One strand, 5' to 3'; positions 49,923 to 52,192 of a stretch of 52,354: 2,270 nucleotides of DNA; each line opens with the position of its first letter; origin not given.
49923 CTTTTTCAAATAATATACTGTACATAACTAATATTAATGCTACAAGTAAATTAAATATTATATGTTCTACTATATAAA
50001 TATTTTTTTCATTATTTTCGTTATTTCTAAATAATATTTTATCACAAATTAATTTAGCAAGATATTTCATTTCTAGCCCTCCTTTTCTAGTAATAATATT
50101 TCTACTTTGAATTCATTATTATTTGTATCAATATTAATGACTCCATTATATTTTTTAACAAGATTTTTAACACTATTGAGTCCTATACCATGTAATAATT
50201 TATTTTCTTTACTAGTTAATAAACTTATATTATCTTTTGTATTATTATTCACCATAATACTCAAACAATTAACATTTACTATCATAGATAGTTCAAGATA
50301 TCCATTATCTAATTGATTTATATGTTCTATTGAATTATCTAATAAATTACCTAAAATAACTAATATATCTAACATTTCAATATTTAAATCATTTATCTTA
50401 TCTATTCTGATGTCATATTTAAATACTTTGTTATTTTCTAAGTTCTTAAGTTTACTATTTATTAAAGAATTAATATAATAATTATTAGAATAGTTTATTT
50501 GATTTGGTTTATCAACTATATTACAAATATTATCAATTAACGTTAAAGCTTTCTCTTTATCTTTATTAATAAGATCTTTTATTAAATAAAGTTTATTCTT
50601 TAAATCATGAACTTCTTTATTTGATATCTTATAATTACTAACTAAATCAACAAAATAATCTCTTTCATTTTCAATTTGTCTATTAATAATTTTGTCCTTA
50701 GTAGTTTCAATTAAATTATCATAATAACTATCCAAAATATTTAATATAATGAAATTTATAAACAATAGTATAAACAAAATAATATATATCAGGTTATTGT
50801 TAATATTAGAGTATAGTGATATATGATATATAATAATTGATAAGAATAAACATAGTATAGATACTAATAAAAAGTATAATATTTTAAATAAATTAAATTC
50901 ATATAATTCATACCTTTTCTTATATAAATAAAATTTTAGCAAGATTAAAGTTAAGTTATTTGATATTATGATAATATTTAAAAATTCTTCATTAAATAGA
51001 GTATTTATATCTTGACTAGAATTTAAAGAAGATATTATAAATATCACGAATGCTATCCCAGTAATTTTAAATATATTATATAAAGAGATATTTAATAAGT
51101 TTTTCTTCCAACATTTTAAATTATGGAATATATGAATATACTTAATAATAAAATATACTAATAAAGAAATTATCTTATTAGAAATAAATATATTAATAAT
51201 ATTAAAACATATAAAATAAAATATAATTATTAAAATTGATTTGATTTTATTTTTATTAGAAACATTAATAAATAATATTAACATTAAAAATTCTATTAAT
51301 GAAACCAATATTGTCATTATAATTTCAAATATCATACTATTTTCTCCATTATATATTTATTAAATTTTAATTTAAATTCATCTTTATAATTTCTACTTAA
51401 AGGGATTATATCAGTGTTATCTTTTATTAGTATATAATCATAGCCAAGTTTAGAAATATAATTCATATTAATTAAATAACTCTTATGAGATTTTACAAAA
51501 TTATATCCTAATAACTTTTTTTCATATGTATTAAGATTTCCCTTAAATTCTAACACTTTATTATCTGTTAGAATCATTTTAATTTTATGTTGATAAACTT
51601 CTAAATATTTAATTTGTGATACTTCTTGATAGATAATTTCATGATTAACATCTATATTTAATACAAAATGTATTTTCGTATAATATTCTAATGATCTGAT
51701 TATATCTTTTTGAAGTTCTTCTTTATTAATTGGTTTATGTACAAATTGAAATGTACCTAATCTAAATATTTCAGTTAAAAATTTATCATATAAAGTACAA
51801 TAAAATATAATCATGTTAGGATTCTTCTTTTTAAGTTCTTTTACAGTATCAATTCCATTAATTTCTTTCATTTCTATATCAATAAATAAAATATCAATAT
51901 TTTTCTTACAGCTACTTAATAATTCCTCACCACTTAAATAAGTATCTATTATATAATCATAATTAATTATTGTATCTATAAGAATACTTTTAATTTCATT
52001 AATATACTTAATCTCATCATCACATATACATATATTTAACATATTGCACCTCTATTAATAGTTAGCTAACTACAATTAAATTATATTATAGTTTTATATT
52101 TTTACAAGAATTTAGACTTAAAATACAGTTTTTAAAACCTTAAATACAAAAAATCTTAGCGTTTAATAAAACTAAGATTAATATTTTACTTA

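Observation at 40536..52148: Duplicated LytTR regulator / AgrC-like kinase island flanking an ABC exporter, with no detectable pheromone gene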

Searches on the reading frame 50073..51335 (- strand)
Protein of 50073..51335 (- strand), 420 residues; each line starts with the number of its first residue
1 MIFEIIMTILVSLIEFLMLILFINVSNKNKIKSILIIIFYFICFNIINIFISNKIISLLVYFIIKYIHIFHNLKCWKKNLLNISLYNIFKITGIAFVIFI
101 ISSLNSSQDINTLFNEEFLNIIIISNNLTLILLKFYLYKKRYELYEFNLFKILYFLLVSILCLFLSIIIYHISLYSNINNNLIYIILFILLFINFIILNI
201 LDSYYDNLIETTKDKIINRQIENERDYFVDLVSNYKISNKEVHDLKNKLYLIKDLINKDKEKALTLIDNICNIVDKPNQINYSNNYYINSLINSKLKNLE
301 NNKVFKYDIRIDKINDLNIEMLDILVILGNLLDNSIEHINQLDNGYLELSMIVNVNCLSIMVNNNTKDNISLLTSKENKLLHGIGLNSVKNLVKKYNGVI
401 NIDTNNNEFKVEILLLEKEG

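Call 3: search_protein_families(library=pfam, proteins=[window:50073-51335:-], max_evalue=0.1)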
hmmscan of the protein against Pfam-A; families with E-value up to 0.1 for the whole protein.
window:50073-51335:- (420 aa): 2 families
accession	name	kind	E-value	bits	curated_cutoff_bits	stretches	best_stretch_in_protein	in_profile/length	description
PF14501.12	HATPase_c_5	-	7.1e-20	71.3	22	1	319-415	1-101/102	GHKL domain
PF02518.31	HATPase_c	-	0.00039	21.3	26.4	1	326-406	8-97/111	Histidine kinase-, DNA gyrase B-, and HSP90-like ATPase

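Call 4: search_protein_families(library=ncbifam, proteins=[window:50073-51335:-], max_evalue=0.1)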
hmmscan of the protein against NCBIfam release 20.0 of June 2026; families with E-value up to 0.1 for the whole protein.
window:50073-51335:- (420 aa): 0 families

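Call 17: search_solved_structures(query=window:50073-51335:-, max_evalue=0.01)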
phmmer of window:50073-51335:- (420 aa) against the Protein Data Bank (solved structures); distinct sequences matched with E-value up to 0.01: 2.
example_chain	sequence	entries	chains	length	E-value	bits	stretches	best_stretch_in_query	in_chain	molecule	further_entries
4bxi_A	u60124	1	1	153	7.1e-05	25.4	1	288-403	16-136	ACCESSORY GENE REGULATOR PROTEIN C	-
6e52_A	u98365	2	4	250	0.00095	21.7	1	210-400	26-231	Staphylococcus aureus AgrC histidine kinase module fused to Saccharomyces cerevisiae GCN4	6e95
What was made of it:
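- On Agr-type quorum-sensing locus: PDB best hits are AgrC 4bxi and 6e52 (call 17).
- Checked: The best solved-structure match of HK_B is S. aureus AgrC (call 17).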

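Call 19: find_homologous_proteins(query=window:50073-51335:-, max_evalue=0.001)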
Query window:50073-51335:- (420 aa): 55 proteins with E <= 0.001 among 8000 candidates.
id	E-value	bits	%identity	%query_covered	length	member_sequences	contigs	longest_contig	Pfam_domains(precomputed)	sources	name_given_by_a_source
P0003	2.0e-243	826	100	100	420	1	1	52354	PF14501.13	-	-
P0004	1.3e-123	431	90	62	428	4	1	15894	-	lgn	-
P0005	3.7e-30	123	31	78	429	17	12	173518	PF14501.13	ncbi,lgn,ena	-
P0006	1.5e-25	108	36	58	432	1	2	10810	PF02518.32,PF14501.13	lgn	-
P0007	6.2e-25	106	37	54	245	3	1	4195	PF14501.13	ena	-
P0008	3.7e-23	100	32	62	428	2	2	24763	PF02518.32,PF14501.13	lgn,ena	-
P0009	4.3e-21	94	37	54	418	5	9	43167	PF14501.13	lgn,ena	-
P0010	1.0e-18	86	30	57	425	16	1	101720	PF02518.32,PF14501.13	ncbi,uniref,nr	ncbi:hypothetical protein AML91_08750 [Paenibacillus jilunlii]|uniref:Sensor histidine kinase NatK-l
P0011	2.1e-15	75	30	62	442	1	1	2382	PF14501.13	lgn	-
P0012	1.7e-14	72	33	45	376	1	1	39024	PF14501.13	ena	-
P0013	4.4e-14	71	28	54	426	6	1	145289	PF02518.32,PF14501.13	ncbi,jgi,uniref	ncbi:GHKL domain-containing protein [Lacrimispora sp.]|uniref:GHKL domain-containing protein n=1 Tax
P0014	4.7e-14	70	30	56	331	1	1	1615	PF14501.13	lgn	-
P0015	2.4e-13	68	35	50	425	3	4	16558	PF14501.13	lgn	-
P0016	7.2e-13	67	33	55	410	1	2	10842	PF14501.13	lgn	-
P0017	3.5e-12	64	28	53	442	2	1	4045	PF02518.32,PF14501.13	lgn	-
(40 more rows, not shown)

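Call 20: find_encoding_contigs(protein=P0004, flank=10000, max_places=4)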
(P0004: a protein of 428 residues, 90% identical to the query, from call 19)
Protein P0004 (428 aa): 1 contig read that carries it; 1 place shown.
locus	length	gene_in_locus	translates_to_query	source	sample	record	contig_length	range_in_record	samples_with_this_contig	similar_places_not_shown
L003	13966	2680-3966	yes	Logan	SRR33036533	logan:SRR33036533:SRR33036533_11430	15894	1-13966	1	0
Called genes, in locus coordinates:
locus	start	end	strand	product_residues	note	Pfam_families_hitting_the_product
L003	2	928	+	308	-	?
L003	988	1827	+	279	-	PF01261:AP_endonuc_2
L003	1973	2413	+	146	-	PF00072:Response_reg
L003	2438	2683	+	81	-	PF04397:LytTR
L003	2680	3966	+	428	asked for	-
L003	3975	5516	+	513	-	-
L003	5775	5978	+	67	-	-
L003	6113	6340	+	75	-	-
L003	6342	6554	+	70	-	-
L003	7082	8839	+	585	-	PF00664:ABC_membrane, PF00005:ABC_tran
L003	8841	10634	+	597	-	PF00664:ABC_membrane, PF00005:ABC_tran, PF02463:SMC_N (faint)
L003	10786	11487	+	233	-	PF00072:Response_reg, PF04397:LytTR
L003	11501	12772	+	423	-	PF14501:HATPase_c_5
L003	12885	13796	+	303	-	-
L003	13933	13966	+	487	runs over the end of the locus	PF06081:ArAE_1 (faint), PF08282:Hydrolase_3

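Call 24: find_encoding_contigs(protein=P0005, flank=8000, max_places=3)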
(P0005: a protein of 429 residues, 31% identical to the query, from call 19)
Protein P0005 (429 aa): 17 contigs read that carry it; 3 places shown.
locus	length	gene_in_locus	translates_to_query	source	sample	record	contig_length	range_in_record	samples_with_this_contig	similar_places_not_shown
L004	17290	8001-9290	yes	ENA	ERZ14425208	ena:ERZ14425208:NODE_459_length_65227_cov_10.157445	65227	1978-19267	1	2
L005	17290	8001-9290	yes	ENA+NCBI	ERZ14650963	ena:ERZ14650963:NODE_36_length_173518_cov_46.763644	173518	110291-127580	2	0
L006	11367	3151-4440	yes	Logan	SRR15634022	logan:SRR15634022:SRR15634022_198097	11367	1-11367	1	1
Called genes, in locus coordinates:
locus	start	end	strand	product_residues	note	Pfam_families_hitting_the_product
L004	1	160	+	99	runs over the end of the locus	PF16079:Phage_holin_5_2 (weak)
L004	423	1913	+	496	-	PF00239:Resolvase, PF07508:Recombinase, PF13408:Zn_ribbon_recom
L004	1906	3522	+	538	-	PF00239:Resolvase, PF07508:Recombinase, PF13408:Zn_ribbon_recom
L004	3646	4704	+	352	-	PF10137:CAP12-PCTIR_TIR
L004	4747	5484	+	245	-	-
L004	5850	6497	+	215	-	-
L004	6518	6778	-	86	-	PF20648:DUF6809 (weak)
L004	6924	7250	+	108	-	PF01381:HTH_3, PF12844:HTH_19 (weak), PF13443:HTH_26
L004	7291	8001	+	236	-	PF00072:Response_reg, PF04397:LytTR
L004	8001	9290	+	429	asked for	PF14501:HATPase_c_5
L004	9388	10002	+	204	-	PF04647:AgrB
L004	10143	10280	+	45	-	-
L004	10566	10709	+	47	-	-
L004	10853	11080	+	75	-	-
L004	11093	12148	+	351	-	PF04055:Radical_SAM, PF13353:Fer4_12 (weak)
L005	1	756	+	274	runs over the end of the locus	PF10609:ParA, PF13614:AAA_31 (faint), PF01656:CbiA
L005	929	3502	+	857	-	PF00122:E1-E2_ATPase, PF00702:Hydrolase, PF08282:Hydrolase_3 (weak)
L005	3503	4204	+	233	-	PF08713:DNA_alkylation (weak)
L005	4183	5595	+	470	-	PF01938:TRAM, PF05958:tRNA_U5-meth_tr, PF09445:Methyltransf_15 (faint), PF02475:TRM5-TYW2_MTfase (weak)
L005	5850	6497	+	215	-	-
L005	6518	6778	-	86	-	PF20648:DUF6809 (weak)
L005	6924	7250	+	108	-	PF01381:HTH_3, PF12844:HTH_19 (weak), PF13443:HTH_26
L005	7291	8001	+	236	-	PF00072:Response_reg, PF04397:LytTR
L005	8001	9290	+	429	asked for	PF14501:HATPase_c_5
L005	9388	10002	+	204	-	PF04647:AgrB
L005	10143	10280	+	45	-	-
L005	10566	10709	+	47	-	-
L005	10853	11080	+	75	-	-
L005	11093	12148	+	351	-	PF04055:Radical_SAM, PF13353:Fer4_12 (weak)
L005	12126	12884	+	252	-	-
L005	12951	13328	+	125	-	-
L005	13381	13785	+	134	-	PF12650:DUF3784 (weak)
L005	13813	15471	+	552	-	PF00664:ABC_membrane, PF00005:ABC_tran, PF13304:AAA_21 (faint)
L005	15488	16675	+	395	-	PF00438:S-AdoMet_synt_N, PF02772:S-AdoMet_synt_M, PF02773:S-AdoMet_synt_C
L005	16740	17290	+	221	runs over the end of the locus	-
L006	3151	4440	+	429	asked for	PF14501:HATPase_c_5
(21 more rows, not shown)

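Call 25: find_encoding_contigs(protein=P0009, flank=8000, max_places=3)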
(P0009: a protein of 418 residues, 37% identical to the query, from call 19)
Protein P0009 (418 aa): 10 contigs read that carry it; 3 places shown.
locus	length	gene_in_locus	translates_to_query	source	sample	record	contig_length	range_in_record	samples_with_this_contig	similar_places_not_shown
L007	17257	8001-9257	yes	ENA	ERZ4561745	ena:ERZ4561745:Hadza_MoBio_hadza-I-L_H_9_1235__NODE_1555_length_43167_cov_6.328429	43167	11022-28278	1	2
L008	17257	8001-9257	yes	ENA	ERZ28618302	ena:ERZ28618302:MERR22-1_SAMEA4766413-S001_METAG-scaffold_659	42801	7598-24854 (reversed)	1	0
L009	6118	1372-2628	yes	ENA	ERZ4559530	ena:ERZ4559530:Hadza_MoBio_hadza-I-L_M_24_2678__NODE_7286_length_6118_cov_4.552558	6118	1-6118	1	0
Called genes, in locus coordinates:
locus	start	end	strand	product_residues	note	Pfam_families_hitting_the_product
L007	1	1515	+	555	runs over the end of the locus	-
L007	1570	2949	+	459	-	PF10396:TrmE_N, PF00350:Dynamin_N (faint), PF12631:MnmE_helical, PF00071:Ras (weak), PF01926:MMR_HSR1, PF02421:FeoB_N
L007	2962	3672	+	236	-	PF00005:ABC_tran, PF13304:AAA_21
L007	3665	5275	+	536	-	PF09847:12TM_1 (faint)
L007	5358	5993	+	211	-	PF02502:LacAB_rpiB, PF12408:DUF3666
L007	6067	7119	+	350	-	PF13439:Glyco_transf_4 (weak), PF00534:Glycos_transf_1, PF13692:Glyco_trans_1_4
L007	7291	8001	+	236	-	PF00072:Response_reg, PF04397:LytTR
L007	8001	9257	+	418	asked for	PF14501:HATPase_c_5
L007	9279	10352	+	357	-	-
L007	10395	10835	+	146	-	-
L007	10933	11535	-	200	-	-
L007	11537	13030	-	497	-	PF01336:tRNA_anti-codon, PF00152:tRNA-synt_2, PF01409:tRNA-synt_2d (faint)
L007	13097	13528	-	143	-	-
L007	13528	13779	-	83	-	PF07873:YabP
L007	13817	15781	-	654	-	PF07228:SpoIIE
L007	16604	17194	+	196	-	PF02545:Maf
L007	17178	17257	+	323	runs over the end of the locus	PF01207:Dus, PF01180:DHO_dh (faint)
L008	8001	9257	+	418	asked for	PF14501:HATPase_c_5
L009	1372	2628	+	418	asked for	PF14501:HATPase_c_5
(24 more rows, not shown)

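Call 35: search_protein_families(library=pfam, proteins=[L007:9279-10352:+, L007:10395-10835:+, L003:3975-5516:+], max_evalue=0.1)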
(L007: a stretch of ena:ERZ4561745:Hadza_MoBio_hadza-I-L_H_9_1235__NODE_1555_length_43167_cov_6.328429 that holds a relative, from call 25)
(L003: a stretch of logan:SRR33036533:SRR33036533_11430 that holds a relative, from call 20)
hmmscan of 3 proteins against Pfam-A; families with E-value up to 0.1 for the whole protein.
L007:9279-10352:+ (357 aa): 1 family
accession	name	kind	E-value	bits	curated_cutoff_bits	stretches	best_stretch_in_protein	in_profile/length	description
PF04525.18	LOR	-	0.063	13.4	24.5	0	327-356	119-149/187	LURP-one-related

L007:10395-10835:+ (146 aa): 2 families
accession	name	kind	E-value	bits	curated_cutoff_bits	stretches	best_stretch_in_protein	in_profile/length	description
PF10794.15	DUF2606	-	0.0058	16.8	25.4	1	1-71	11-76/134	Protein of unknown function (DUF2606)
PF08139.17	LPAM_1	-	0.024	15.5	20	1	5-20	2-17/18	Prokaryotic membrane lipoprotein lipid attachment site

L003:3975-5516:+ (513 aa): 0 families

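Call 41: search_protein_families(library=pfam, proteins=[L005:9388-10002:+], max_evalue=0.1)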
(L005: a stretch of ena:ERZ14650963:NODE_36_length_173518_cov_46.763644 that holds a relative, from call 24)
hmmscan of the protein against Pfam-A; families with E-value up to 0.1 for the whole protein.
L005:9388-10002:+ (204 aa): 1 family
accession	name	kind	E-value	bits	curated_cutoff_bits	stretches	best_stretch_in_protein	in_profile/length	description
PF04647.20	AgrB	-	4.8e-37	127.5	23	1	5-183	1-182/185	Accessory gene regulator B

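Call 61: search_protein_families(library=phrogs, proteins=[L003:3975-5516:+], max_evalue=0.01)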
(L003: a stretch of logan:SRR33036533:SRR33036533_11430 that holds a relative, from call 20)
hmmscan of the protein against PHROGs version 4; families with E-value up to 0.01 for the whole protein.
L003:3975-5516:+ (513 aa): 0 families

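Call 72: find_encoding_contigs(protein=P0006, flank=6000, max_places=2)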
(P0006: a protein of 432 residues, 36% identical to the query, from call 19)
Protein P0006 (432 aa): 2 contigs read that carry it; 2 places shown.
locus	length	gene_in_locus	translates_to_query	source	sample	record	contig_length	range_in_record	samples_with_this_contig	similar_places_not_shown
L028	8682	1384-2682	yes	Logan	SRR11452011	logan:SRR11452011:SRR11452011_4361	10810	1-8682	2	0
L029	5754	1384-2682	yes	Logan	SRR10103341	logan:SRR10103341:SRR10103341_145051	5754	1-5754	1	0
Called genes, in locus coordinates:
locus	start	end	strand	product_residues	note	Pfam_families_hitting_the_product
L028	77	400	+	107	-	-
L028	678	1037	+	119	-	PF00072:Response_reg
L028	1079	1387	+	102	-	PF04397:LytTR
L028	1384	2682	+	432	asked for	PF02518:HATPase_c (weak), PF14501:HATPase_c_5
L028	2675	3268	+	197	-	PF04647:AgrB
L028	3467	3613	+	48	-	-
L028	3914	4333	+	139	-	-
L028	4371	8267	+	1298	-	PF13855:LRR_8 (faint), PF13306:LRR_5, PF09479:Flg_new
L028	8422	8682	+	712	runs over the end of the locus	PF13271:DUF4062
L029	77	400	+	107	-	-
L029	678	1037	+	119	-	PF00072:Response_reg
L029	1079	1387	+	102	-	PF04397:LytTR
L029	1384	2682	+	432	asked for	PF02518:HATPase_c (weak), PF14501:HATPase_c_5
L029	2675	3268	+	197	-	PF04647:AgrB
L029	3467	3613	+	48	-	-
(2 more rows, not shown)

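Call 73: find_encoding_contigs(protein=P0008, flank=6000, max_places=2)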
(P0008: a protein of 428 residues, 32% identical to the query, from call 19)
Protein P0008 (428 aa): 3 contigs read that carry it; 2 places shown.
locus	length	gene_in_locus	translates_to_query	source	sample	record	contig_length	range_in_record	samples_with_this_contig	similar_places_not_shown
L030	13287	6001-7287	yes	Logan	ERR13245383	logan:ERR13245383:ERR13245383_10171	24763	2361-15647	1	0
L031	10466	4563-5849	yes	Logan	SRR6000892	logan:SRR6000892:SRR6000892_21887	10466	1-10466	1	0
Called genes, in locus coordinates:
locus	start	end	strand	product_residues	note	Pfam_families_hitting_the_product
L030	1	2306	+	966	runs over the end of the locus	-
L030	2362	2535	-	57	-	-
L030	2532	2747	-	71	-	PF14198:TnpV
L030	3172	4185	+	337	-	PF14018:DUF4234 (weak)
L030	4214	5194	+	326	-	PF06144:DNA_pol3_delta, PF21694:DNA_pol3_delta_C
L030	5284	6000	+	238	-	PF00072:Response_reg, PF04397:LytTR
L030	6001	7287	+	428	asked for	PF02518:HATPase_c (weak), PF14501:HATPase_c_5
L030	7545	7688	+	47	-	-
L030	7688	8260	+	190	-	PF04647:AgrB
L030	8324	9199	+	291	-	PF00082:Peptidase_S8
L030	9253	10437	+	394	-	PF00082:Peptidase_S8 (weak)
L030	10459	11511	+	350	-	PF23598:LRR_14 (faint)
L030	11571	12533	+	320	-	-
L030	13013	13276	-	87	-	PF01649:Ribosomal_S20p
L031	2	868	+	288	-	?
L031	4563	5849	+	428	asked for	PF02518:HATPase_c (weak), PF14501:HATPase_c_5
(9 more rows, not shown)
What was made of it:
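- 50073..51335 (-): HK_B, an AgrC-like HPK10 kinase (polytopic sensor, H-box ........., GHKL HATPase_c_5). Closest relatives lie in agr loci (calls 19, 24, 72, 73).
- The closest relatives of HK_B are true agr kinases (calls 24, 72, 73).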

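Call 97: search_protein_families(library=padloc, proteins=[L003:3975-5516:+], max_evalue=0.001)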
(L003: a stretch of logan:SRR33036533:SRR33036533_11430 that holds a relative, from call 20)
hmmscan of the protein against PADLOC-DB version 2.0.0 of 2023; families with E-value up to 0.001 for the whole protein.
L003:3975-5516:+ (513 aa): 0 families

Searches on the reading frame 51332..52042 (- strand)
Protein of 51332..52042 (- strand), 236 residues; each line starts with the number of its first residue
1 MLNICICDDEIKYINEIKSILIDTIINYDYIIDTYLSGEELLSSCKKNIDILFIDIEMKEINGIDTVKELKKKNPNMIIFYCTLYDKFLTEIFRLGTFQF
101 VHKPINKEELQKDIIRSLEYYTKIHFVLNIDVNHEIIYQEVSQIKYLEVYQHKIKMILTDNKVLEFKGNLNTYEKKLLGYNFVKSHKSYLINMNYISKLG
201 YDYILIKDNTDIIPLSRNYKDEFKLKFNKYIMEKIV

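Call 3: search_protein_families(library=pfam, proteins=[window:51332-52042:-], max_evalue=0.1)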
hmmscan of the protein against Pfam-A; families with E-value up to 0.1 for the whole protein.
window:51332-52042:- (236 aa): 2 families
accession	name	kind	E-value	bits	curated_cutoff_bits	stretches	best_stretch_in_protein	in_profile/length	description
PF00072.30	Response_reg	-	7.8e-17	61.9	30.2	1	4-114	1-110/111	Response regulator receiver domain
PF04397.21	LytTR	-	4.1e-16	59.4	22.6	1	135-226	2-96/98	LytTr DNA-binding domain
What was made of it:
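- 51332..52042 (-): RR_B, an AgrA-like response regulator (receiver + LytTR domains). Call 3.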

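Call 4: search_protein_families(library=ncbifam, proteins=[window:51332-52042:-], max_evalue=0.1)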
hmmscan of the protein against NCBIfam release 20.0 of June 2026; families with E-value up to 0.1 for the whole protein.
window:51332-52042:- (236 aa): 52 families (the best 25 are shown)
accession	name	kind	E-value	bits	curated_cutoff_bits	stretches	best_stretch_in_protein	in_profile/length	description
NF010684.1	PRK14084.1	equivalog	3.1e-16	59.9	375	2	4-114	3-112/254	response regulator transcription factor LytR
NF008677.0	PRK11697.1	equivalog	1.1e-14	54.4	246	1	1-226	1-234/238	two-component system response regulator BtsR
NF007689.0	PRK10365.1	equivalog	2.9e-10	39.5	760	1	3-124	7-127/441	sigma-54-dependent response regulator transcription factor ZraR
NF049963.1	RespRegFlgRCampy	domain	2.8e-09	36.4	750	1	2-116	1-111/429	fla regulon two-component system response regulator FlgR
NF008199.0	PRK10955.1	equivalog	6.3e-09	36.1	341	1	4-114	4-111/232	envelope stress response regulator transcription factor CpxR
NF008469.0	PRK11361.1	equivalog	1.8e-08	33.5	714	1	30-120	29-122/461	acetoacetate metabolism transcriptional regulator AtoC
NF053854.1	RespRegPhoBBctds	equivalog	7.3e-08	32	270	1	6-141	3-138/225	two-component system response regulator PhoB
NF001965.0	PRK00742.1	subfamily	1.3e-07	31.2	293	1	31-116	31-120/357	chemotaxis-specific protein-glutamate methyltransferase CheB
TIGR01818.1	ntrC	equivalog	1.5e-07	30.6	558.6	1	15-118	8-114/463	nitrogen regulation protein NR(I)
NF011695.0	PRK15115.1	equivalog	2e-07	30.2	763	1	28-121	29-125/445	two-component system response regulator GlrR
NF051850.1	RespRegRprY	equivalog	5.8e-07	29.1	370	1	3-114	6-116/234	response regulator transcription factor RprY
NF011896.0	PRK15369.1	equivalog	8.8e-07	28.7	242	1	3-111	5-114/211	two component system response regulator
NF006900.1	PRK09390.1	equivalog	8.8e-07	28.6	255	1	27-120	26-122/203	response regulator FixJ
NF012227.0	AdeR_RR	equivalog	1.6e-06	27.7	340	1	45-164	52-175/239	efflux system response regulator transcription factor AdeR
NF052445.1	RespRegMctR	equivalog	2.5e-06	27.1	300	1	4-112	4-113/205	two-component system response regulator MctR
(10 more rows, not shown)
